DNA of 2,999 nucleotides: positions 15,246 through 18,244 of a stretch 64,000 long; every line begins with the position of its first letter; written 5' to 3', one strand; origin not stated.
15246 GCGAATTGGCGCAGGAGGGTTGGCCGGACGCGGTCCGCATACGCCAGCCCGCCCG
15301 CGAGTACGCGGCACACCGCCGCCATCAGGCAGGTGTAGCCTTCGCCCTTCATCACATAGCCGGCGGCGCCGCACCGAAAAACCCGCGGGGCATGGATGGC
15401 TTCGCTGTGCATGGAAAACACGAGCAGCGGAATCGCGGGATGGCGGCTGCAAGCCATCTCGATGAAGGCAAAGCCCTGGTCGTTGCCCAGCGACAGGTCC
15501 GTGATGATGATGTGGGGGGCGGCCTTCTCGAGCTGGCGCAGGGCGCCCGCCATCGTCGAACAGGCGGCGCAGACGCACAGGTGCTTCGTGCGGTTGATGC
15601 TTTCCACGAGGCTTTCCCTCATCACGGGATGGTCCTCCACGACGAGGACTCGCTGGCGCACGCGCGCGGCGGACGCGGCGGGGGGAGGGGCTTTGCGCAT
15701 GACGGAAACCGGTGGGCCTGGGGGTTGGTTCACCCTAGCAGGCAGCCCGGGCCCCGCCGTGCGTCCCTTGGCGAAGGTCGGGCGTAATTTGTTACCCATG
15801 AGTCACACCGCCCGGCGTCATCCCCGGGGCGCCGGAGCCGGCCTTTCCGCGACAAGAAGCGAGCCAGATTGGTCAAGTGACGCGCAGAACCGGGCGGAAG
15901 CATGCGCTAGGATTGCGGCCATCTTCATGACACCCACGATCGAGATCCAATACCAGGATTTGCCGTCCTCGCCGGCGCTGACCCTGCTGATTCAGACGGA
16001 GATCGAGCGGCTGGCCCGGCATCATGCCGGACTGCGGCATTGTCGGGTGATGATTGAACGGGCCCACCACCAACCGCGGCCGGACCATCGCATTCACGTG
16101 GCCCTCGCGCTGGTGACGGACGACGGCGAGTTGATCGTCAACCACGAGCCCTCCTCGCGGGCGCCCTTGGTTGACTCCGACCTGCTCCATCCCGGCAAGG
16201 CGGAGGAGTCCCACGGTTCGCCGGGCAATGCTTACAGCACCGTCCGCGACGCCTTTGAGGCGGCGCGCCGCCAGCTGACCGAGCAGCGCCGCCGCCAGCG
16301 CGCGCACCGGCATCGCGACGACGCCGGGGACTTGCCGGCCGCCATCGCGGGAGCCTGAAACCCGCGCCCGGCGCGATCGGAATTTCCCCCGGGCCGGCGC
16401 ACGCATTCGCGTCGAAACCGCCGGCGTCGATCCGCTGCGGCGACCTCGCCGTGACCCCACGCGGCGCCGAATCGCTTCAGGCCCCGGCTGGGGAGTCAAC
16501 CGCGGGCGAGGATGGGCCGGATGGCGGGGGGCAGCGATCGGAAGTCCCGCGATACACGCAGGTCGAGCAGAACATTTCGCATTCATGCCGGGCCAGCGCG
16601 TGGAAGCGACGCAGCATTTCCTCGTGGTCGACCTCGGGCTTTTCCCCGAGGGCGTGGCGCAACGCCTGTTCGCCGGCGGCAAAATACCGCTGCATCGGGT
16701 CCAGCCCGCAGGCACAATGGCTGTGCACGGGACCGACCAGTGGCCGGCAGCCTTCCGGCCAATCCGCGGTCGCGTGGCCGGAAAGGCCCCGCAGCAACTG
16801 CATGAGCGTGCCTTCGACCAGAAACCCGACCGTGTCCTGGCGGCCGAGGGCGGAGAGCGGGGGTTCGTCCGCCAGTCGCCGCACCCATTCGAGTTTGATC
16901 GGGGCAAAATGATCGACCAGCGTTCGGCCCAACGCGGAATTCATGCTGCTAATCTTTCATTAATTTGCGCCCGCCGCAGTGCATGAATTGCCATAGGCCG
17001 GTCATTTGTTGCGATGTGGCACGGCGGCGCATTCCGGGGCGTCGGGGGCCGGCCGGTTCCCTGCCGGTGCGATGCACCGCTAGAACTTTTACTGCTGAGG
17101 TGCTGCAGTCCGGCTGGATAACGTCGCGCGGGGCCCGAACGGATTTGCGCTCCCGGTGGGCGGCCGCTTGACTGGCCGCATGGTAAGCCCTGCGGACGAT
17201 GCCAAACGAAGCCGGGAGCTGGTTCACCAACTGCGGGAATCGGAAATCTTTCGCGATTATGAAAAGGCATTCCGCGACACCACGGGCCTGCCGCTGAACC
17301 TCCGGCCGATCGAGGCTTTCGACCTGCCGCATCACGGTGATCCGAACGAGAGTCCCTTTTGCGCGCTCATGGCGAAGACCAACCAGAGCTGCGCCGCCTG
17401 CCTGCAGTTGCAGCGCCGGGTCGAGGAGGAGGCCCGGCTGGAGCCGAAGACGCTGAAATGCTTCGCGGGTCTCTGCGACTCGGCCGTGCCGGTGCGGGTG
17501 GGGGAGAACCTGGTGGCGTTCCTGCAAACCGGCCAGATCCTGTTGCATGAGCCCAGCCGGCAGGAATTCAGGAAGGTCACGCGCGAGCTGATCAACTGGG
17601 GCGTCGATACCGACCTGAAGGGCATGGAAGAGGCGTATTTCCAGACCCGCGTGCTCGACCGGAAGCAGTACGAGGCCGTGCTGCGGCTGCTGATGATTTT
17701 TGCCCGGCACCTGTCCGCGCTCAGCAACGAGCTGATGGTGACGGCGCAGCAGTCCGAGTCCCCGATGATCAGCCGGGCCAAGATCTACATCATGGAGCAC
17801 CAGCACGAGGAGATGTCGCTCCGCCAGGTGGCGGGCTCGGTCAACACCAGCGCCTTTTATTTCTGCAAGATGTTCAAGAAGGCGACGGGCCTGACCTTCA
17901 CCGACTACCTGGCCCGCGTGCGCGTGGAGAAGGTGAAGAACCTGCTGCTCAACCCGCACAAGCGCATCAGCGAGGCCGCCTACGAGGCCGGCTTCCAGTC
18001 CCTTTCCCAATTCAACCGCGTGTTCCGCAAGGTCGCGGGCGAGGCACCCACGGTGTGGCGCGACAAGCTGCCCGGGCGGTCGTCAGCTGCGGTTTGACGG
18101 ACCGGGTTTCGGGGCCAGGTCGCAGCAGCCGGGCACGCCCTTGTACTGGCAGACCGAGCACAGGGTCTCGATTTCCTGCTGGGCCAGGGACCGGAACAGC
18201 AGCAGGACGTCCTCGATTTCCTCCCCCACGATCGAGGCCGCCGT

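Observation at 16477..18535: Uncharacterised family of small Cys-pair proteins (3 paralogs) interleaved with PocR-AraC regulators at the nirK and cbb3 operons: candidate novel redox/NO/Cu regulatory module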

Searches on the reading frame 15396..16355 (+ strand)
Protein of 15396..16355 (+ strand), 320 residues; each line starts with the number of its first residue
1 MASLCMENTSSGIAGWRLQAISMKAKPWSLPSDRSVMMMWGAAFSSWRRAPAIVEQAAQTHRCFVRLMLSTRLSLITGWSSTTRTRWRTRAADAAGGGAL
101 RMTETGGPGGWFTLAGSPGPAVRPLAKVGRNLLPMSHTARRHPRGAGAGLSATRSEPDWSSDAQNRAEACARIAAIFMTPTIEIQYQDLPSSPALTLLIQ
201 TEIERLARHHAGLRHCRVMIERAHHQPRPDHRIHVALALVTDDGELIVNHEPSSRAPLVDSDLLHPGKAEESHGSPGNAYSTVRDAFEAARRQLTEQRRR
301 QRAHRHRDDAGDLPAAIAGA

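Call 13: search_protein_families(library=pfam, proteins=[window:15396-16355:+], max_evalue=0.001)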
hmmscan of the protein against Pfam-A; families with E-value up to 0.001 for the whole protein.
window:15396-16355:+ (320 aa): 1 family
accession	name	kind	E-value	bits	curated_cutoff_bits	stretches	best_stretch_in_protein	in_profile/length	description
PF02482.25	Ribosomal_S30AE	-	3.6e-05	24.8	23.7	0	182-301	1-87/88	Sigma 54 modulation protein / S30EA ribosomal protein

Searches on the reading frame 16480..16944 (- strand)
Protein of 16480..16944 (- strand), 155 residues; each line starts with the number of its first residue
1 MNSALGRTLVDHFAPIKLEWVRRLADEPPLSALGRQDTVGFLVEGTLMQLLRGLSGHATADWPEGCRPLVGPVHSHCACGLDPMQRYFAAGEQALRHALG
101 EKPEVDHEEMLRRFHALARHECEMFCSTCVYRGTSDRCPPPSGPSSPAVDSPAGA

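Call 6: search_protein_families(library=pfam, proteins=[window:16480-16944:-], max_evalue=1)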
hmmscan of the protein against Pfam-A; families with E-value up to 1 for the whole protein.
window:16480-16944:- (155 aa): 0 families

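Call 7: search_protein_families(library=ncbifam, proteins=[window:16480-16944:-], max_evalue=1)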
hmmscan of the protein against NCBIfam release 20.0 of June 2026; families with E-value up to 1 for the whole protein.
window:16480-16944:- (155 aa): 0 families

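Call 68: search_protein_families(library=padloc, proteins=[window:16480-16944:-], max_evalue=1)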
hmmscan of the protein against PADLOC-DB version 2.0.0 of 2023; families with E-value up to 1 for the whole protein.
window:16480-16944:- (155 aa): 0 families

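Call 73: find_homologous_proteins(query=window:16480-16944:-, max_evalue=0.001)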
Query window:16480-16944:- (155 aa): 3 proteins with E <= 0.001 among 117 candidates.
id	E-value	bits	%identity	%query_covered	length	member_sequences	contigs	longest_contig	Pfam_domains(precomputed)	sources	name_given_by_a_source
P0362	4.3e-103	360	100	100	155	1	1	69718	-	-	-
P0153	2.4e-31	127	49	87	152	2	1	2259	-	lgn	-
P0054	5.1e-30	122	49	77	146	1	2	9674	-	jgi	jgi:hypothetical protein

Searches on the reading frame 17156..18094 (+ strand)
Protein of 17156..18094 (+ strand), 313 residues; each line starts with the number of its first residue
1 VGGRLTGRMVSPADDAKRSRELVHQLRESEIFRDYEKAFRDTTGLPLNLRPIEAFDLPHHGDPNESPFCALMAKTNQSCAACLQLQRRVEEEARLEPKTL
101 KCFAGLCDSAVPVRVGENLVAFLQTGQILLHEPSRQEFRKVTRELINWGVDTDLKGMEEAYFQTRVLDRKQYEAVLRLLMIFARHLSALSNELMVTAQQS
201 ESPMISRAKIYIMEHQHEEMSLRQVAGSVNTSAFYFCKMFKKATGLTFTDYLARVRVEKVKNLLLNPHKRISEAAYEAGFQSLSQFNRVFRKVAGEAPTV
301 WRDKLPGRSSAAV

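Call 13: search_protein_families(library=pfam, proteins=[window:17156-18094:+], max_evalue=0.001)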
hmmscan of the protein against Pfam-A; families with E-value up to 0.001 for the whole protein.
window:17156-18094:+ (313 aa): 3 families
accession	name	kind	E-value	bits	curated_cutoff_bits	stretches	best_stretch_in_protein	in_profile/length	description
PF10114.15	PocR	-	4.2e-25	88.8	23.9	1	29-190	5-161/162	Sensory domain found in PocR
PF12833.13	HTH_18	-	8.1e-22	77.8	33.6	1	226-303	2-79/80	Helix-turn-helix domain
PF00165.29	HTH_AraC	-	1.5e-15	57.3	26.6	2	215-252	4-41/42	Bacterial regulatory helix-turn-helix proteins, AraC family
